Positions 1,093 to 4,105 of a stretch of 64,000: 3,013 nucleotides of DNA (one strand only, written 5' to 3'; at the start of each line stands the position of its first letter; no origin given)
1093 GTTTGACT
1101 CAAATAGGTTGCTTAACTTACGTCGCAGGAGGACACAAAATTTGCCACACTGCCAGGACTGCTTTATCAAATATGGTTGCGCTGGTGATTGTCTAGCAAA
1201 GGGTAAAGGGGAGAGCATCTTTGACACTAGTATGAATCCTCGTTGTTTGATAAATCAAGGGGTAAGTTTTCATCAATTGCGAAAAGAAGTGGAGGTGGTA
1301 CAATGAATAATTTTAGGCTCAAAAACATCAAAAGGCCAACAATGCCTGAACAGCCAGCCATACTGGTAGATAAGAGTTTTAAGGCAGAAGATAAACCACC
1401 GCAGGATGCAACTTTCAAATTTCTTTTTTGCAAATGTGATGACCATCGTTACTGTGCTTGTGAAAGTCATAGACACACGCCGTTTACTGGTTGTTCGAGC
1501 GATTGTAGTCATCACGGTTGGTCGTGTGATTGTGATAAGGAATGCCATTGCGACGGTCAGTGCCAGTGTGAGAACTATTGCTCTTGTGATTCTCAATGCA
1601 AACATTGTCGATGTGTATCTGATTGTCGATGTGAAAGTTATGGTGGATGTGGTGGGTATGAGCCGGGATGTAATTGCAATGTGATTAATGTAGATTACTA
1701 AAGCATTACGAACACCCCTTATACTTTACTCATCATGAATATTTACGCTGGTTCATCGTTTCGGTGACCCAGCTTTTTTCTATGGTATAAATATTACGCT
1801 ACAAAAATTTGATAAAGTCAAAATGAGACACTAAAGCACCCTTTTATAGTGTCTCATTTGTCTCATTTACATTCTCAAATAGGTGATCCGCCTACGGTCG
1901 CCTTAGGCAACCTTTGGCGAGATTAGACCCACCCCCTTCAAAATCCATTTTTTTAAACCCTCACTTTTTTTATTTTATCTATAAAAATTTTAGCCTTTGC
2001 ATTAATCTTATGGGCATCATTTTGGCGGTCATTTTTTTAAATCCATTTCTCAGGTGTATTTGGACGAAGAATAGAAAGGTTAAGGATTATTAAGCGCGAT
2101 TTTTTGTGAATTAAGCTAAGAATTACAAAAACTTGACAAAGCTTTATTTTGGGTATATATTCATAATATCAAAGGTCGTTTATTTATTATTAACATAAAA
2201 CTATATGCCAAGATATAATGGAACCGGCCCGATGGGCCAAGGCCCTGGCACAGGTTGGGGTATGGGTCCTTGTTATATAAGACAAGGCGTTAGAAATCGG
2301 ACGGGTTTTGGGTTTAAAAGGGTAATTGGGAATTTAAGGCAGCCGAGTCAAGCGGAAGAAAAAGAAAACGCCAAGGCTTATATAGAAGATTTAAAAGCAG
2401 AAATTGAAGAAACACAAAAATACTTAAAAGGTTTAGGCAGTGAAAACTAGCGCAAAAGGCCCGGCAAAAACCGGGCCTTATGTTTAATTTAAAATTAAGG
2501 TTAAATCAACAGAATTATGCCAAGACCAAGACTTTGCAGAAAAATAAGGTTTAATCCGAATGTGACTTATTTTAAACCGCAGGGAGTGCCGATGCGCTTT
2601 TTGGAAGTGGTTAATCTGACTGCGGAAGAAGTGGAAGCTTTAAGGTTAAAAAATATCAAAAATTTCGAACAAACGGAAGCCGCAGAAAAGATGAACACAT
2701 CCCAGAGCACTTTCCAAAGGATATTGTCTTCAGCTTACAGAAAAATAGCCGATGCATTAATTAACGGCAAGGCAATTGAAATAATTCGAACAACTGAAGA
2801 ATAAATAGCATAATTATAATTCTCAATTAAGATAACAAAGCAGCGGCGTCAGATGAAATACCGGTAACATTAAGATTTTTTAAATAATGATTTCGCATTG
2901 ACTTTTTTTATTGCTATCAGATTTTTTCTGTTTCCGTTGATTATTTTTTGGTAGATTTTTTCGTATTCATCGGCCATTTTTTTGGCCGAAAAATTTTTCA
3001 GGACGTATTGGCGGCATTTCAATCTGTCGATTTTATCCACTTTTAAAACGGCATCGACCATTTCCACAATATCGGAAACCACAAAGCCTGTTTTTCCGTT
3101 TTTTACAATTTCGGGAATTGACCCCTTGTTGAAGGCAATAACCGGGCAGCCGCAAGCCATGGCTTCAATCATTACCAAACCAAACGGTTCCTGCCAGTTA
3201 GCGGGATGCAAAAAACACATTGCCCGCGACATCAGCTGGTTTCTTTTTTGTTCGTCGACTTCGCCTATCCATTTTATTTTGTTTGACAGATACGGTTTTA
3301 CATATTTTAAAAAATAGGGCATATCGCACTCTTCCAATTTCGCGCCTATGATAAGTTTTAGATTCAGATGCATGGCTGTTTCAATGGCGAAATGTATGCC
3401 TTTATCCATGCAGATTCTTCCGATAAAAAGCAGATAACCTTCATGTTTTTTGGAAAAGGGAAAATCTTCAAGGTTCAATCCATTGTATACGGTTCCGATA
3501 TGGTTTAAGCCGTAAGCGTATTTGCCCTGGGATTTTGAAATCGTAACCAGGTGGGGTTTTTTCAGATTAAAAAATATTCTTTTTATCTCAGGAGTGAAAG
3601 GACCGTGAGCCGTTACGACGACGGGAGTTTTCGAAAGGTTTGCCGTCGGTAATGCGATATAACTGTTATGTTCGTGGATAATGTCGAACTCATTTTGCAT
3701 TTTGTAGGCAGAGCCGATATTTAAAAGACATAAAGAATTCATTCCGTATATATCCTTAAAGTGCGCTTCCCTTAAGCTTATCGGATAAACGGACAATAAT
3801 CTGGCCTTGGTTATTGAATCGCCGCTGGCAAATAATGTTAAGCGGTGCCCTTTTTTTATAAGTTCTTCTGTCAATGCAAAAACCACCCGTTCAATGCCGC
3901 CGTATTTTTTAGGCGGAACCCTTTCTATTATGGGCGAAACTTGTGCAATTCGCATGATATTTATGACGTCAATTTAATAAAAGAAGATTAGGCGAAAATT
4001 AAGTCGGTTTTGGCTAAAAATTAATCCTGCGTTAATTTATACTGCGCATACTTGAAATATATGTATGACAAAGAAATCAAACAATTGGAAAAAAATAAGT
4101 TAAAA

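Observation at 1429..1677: Core region is a periodic CxC-x3 array rich in His/Asp/Glu: thioether scaffold or metal-binding peptide?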

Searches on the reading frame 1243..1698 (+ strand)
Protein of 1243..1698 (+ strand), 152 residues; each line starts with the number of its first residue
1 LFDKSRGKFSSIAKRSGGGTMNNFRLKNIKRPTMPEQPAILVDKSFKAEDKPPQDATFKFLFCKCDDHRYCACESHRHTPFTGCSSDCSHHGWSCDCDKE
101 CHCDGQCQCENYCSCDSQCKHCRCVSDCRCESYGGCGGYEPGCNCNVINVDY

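Call 5: search_protein_families(library=ncbifam, proteins=[window:1303-1698:+], max_evalue=0.01)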
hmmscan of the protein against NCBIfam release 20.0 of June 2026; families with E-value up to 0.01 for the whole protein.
window:1303-1698:+ (132 aa): 0 families

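Call 6: search_protein_families(library=pfam, proteins=[window:1303-1698:+], max_evalue=0.01)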
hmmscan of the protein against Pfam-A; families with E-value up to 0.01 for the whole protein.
window:1303-1698:+ (132 aa): 0 families

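Call 8: find_homologous_proteins(query=window:1303-1698:+, max_evalue=0.01)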
Query window:1303-1698:+: 1 candidates shared short words with the query, none scored E <= 0.01.

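Call 16: search_protein_representatives(protein=window:1303-1698:+)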
Query: 132 residues. Proteins with E-value up to 0.001 (for the whole library): 1; up to 1e-10: 1; up to 1e-30: 0. The best 1 are listed.
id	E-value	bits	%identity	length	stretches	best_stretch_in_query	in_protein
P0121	4.0e-15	72.4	36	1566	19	69-123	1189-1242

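Call 22: search_protein_families(library=ncbifam, proteins=[window:1303-1698:+], max_evalue=1)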
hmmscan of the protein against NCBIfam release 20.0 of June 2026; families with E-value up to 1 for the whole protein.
window:1303-1698:+ (132 aa): 0 families

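Call 28: list_cluster_members(proteins=[window:1303-1698:+, window:7062-8861:+, window:2517-2801:+, window:2873-3955:-])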
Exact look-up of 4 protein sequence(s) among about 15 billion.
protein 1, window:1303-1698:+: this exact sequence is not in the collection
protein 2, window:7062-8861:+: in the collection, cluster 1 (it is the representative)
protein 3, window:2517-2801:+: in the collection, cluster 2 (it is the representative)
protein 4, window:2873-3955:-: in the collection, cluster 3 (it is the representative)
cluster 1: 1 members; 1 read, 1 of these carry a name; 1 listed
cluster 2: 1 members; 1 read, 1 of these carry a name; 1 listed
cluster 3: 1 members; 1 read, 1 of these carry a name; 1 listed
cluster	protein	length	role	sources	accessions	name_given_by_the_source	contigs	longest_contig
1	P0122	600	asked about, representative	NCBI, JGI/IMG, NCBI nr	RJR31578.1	translational GTPase TypA [Candidatus Parcubacteria bacterium] | MAG: translational GTPase TypA [Candidatus Parcubacteria bacterium]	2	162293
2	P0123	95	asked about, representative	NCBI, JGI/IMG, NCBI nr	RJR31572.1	DUF134 domain-containing protein [Candidatus Parcubacteria bacterium] | MAG: DUF134 domain-containing protein [Candidatus Parcubacteria bacterium]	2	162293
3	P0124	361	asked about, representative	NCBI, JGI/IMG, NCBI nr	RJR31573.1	glycosyltransferase family 4 protein [Candidatus Parcubacteria bacterium] | MAG: glycosyltransferase family 4 protein [Candidatus Parcubacteria bacterium]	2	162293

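Call 31: find_encoding_contigs(protein=P0123, flank=10000, max_places=2)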
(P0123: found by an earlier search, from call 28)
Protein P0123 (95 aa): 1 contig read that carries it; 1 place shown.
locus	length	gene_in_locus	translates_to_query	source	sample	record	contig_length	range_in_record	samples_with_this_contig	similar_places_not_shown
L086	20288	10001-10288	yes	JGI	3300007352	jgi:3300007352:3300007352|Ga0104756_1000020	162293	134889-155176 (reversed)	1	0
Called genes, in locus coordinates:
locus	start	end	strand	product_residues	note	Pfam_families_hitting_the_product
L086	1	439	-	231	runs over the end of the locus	PF01370:Epimerase, PF16363:GDP_Man_Dehyd (faint)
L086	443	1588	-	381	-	PF01041:DegT_DnrJ_EryC1, PF01053:Cys_Met_Meta_PP (weak)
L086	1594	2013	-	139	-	PF00293:NUDIX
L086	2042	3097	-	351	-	PF04055:Radical_SAM (weak), PF13186:SPASM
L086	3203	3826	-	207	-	PF01209:Ubie_methyltran (faint), PF13847:Methyltransf_31, PF08241:Methyltransf_11, PF08242:Methyltransf_12, PF13649:Methyltransf_25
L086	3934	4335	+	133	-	PF13869:NUDIX_2 (weak), PF22327:Nudt16-like (faint), PF00293:NUDIX, PF14815:NUDIX_4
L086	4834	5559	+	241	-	PF05013:FGase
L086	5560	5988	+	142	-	-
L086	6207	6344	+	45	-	-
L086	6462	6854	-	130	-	-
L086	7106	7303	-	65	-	-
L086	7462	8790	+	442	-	PF04055:Radical_SAM, PF13353:Fer4_12 (weak)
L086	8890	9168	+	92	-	-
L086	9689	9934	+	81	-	PF17253:DUF5320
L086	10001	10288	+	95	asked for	PF02001:DUF134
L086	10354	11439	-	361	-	PF13439:Glyco_transf_4, PF00534:Glycos_transf_1, PF13692:Glyco_trans_1_4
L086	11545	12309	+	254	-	-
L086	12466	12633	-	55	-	-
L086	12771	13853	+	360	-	PF11141:DUF2914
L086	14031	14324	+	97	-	PF11950:DUF3467 (weak)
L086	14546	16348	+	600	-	PF00009:GTP_EFTU, PF01926:MMR_HSR1 (weak), PF22042:EF-G_D2, PF03144:GTP_EFTU_D2, PF00679:EFG_C, PF21018:BipA_C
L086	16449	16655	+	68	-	PF04070:DUF378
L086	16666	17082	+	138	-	-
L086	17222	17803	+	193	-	-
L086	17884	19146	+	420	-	PF13620:CarboxypepD_reg (weak)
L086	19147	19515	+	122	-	PF00072:Response_reg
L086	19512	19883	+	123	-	PF01687:Flavokinase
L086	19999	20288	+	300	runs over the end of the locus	PF00892:EamA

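Call 32: list_cluster_members(proteins=[window:1243-1698:+, window:1276-1605:-, window:1406-1681:+, window:2205-2447:+, window:1230-1433:-])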
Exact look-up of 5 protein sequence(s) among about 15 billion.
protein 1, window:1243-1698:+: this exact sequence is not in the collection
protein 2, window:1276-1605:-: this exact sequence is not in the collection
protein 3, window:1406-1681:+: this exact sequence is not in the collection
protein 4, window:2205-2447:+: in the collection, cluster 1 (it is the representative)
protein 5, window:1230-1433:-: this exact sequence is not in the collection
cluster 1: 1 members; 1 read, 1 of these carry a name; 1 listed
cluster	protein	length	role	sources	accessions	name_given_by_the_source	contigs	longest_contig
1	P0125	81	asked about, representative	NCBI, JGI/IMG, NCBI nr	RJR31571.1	hypothetical protein C4569_01270 [Candidatus Parcubacteria bacterium] | MAG: hypothetical protein C4569_01270 [Candidatus Parcubacteria bacterium]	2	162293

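Call 45: search_protein_families(library=pfam, proteins=[window:1303-1698:+], max_evalue=10)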
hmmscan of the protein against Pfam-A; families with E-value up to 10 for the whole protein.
window:1303-1698:+ (132 aa): 0 families

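Call 47: find_homologous_proteins(query=A2, max_evalue=0.001)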
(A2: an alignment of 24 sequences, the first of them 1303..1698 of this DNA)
Query A2 (24 sequences) (132 aa, profile of the alignment): 8 proteins with E <= 0.001 among 171 candidates.
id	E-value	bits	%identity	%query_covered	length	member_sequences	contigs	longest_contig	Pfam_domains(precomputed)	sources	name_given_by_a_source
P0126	1.2e-10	59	33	34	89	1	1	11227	-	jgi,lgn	jgi:hypothetical protein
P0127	3.3e-10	58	35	34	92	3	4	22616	-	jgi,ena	-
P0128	2.4e-9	55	50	11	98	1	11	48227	-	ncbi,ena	-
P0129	2.5e-6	45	64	8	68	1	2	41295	-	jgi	jgi:hypothetical protein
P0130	4.0e-4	38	44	24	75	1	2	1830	-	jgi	-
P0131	4.2e-4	38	47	46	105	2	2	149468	-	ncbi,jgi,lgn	jgi:hypothetical protein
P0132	4.3e-4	38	42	20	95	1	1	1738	-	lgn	-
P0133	4.6e-4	38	34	48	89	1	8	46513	-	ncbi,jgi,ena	-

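Call 80: list_cluster_members(proteins=[L086:7462-8787:+, L086:8890-9165:+])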
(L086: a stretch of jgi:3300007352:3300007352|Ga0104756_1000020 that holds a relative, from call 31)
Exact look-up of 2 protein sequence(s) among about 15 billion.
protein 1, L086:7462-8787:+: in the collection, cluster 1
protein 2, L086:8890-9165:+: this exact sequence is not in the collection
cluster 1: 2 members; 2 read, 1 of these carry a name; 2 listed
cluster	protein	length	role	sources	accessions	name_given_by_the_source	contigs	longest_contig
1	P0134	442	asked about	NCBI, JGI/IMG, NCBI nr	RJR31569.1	radical SAM protein [Candidatus Parcubacteria bacterium] | MAG: radical SAM protein [Candidatus Parcubacteria bacterium]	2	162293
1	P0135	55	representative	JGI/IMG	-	-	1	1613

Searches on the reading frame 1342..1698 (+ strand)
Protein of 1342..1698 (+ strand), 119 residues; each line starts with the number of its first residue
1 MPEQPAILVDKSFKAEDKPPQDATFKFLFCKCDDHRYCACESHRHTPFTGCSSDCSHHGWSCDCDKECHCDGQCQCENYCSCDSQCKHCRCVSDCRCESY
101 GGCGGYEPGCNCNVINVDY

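Call 81: find_encoding_contigs(protein=window:1342-1698:+, flank=500, max_places=2)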
Protein window:1342-1698:+ (119 aa): no gene with exactly this product is on record in the collection.

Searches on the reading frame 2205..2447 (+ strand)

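Call 5: search_protein_families(library=ncbifam, proteins=[window:2205-2447:+], max_evalue=0.01)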
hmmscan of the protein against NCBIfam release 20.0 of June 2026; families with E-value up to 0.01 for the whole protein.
window:2205-2447:+ (81 aa): 0 families

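Call 6: search_protein_families(library=pfam, proteins=[window:2205-2447:+], max_evalue=0.01)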
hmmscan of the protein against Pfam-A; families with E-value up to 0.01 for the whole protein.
window:2205-2447:+ (81 aa): 1 family
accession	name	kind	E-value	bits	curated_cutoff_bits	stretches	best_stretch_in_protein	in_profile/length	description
PF17253.7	DUF5320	-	1.7e-08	36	27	1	1-75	1-97/99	Family of unknown function (DUF5320)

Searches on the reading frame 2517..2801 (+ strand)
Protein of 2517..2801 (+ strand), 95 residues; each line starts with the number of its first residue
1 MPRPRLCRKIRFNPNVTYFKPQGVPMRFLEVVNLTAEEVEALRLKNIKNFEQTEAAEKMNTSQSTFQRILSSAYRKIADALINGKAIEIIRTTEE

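Call 5: search_protein_families(library=ncbifam, proteins=[window:2517-2801:+], max_evalue=0.01)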
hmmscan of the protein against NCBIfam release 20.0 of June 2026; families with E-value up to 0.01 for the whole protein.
window:2517-2801:+ (95 aa): 5 families
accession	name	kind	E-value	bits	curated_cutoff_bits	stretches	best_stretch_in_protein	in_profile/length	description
NF003257.0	PRK04217.1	equivalog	2.5e-15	56.6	115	1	3-92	11-101/110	hypothetical protein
TIGR02937.1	sigma70-ECF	superfamily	7.4e-06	25.7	42.9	1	33-81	117-165/165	sigma-70 family RNA polymerase sigma factor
NF005385.0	PRK06930.1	subfamily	0.0021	17.8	136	1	33-79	114-160/170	positive control sigma-like factor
NF005514.0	PRK07122.1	subfamily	0.003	16.8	372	1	32-81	214-263/264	RNA polymerase sigma factor SigF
NF006623.1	PRK09191.1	subfamily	0.0031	17.3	240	1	31-81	86-136/258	PhyR family response regulator anti-anti-sigma factor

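Call 6: search_protein_families(library=pfam, proteins=[window:2517-2801:+], max_evalue=0.01)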
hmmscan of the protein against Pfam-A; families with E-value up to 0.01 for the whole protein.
window:2517-2801:+ (95 aa): 4 families
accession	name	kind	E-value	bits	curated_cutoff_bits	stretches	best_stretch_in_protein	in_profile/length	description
PF02001.22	DUF134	-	2.9e-21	76.3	27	1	3-89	6-89/98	Protein of unknown function DUF134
PF08281.18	Sigma70_r4_2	-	0.0017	18.4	25.7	1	34-77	11-54/54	Sigma-70, region 4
PF22233.2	PhyR_sigma-like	-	0.0031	17.7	27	1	41-78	11-48/50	Response regulator PhyR, sigma-like domain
PF04545.22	Sigma70_r4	-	0.0061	16.5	24.1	1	34-77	5-48/50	Sigma-70, region 4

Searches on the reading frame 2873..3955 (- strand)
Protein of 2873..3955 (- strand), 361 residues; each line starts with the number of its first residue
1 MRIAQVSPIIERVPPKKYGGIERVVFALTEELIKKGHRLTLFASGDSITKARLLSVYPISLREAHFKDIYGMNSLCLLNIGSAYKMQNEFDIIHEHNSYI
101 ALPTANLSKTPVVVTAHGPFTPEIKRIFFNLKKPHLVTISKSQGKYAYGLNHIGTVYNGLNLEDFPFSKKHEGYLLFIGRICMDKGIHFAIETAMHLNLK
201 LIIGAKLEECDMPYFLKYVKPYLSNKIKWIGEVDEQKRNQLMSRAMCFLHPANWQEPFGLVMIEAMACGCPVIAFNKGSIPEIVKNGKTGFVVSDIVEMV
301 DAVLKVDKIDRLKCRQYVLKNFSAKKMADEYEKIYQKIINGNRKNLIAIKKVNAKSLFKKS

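Call 5: search_protein_families(library=ncbifam, proteins=[window:2873-3955:-], max_evalue=0.01)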
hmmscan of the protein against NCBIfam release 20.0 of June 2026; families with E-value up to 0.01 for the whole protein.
window:2873-3955:- (361 aa): 33 families (the best 25 are shown)
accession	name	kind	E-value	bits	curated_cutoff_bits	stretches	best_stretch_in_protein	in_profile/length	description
NF041010.1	glycosy_Agl16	equivalog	1.6e-25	89.8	575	1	110-322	105-328/352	glycosylation protein Agl16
TIGR02149.1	glgA_Coryne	subfamily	1.8e-22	80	302.4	1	171-336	203-388/391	glycogen synthase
TIGR03999.1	thiol_BshA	equivalog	3.7e-19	68.9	273.7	1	222-339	252-374/375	N-acetyl-alpha-D-glucosaminyl L-malate synthase BshA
NF041876.1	EPS_EpsE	equivalog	1e-14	54.6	400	1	223-326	274-384/389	exopolysaccharide biosynthesis GT4 family glycosyltransferase EpsE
NF046085.1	XrtY_assoc_Gly1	equivalog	1.7e-14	53.5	400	1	170-340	207-386/387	XrtY-associated glycosyltransferase XYAG1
NF053787.1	GlcN_PG_synth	equivalog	8.7e-14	51.1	480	1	172-339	197-360/361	N-acetylglucosaminyl phosphatidylglycerol synthase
NF012028.0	PRK15484.1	subfamily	1.3e-13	50.8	618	1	171-336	192-376/380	lipopolysaccharide N-acetylglucosaminyltransferase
TIGR03088.1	stp2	hypoth_equivalog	5e-13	48.8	409.05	1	239-338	267-373/374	TIGR03088 family PEP-CTERM/XrtA system glycosyltransferase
TIGR02095.1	glgA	subfamily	1e-10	40.9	328.45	1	173-338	295-477/477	glycogen/starch synthase, ADP-glucose type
TIGR04157.1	glyco_rSAM_CFB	subfamily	1.9e-10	40.3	400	1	170-337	225-391/406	TIGR04157 family glycosyltransferase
NF038295.1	EPS_HpsP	equivalog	2.1e-10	40.2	550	1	172-339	207-388/388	hormogonium polysaccharide biosynthesis glycosyltransferase HpsP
TIGR03449.1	mycothiol_MshA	equivalog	4.1e-10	39.1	462.5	1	248-304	306-367/406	D-inositol-3-phosphate glycosyltransferase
NF047684.1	TeichurnBiosyTuaC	equivalog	2.2e-09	36.7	550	1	174-339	221-390/391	teichuronic acid biosynthesis protein TuaC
TIGR02470.1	sucr_synth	equivalog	2.8e-09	35.7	810.4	1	223-296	617-694/784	sucrose synthase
NF038298.1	EPS_HpsO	equivalog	3e-09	36.1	575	1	249-338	292-387/388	hormogonium polysaccharide biosynthesis glycosyltransferase HpsO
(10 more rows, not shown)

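Call 6: search_protein_families(library=pfam, proteins=[window:2873-3955:-], max_evalue=0.01)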
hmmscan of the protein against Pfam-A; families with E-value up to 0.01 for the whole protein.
window:2873-3955:- (361 aa): 6 families
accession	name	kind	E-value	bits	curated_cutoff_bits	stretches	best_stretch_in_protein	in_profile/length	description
PF00534.26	Glycos_transf_1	-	2e-25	89.7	26.4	1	169-296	12-143/172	Glycosyl transferases group 1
PF13692.12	Glyco_trans_1_4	-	3.6e-23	82.8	27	1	174-305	3-138/142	Glycosyl transferases group 1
PF13439.12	Glyco_transf_4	-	1.3e-12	48.5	28.5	1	18-161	1-167/170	Glycosyltransferase Family 4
PF13524.12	Glyco_trans_1_2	-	0.00015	22.2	25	1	221-308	27-115/144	Glycosyl transferase-like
PF20706.3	GT4-conflict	-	0.0017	17.8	26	1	234-275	271-311/385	Family 4 Glycosyltransferase in conflict systems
PF13579.12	Glyco_trans_4_4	-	0.0033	18.2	29.7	0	19-119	1-104/158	Glycosyl transferase 4-like domain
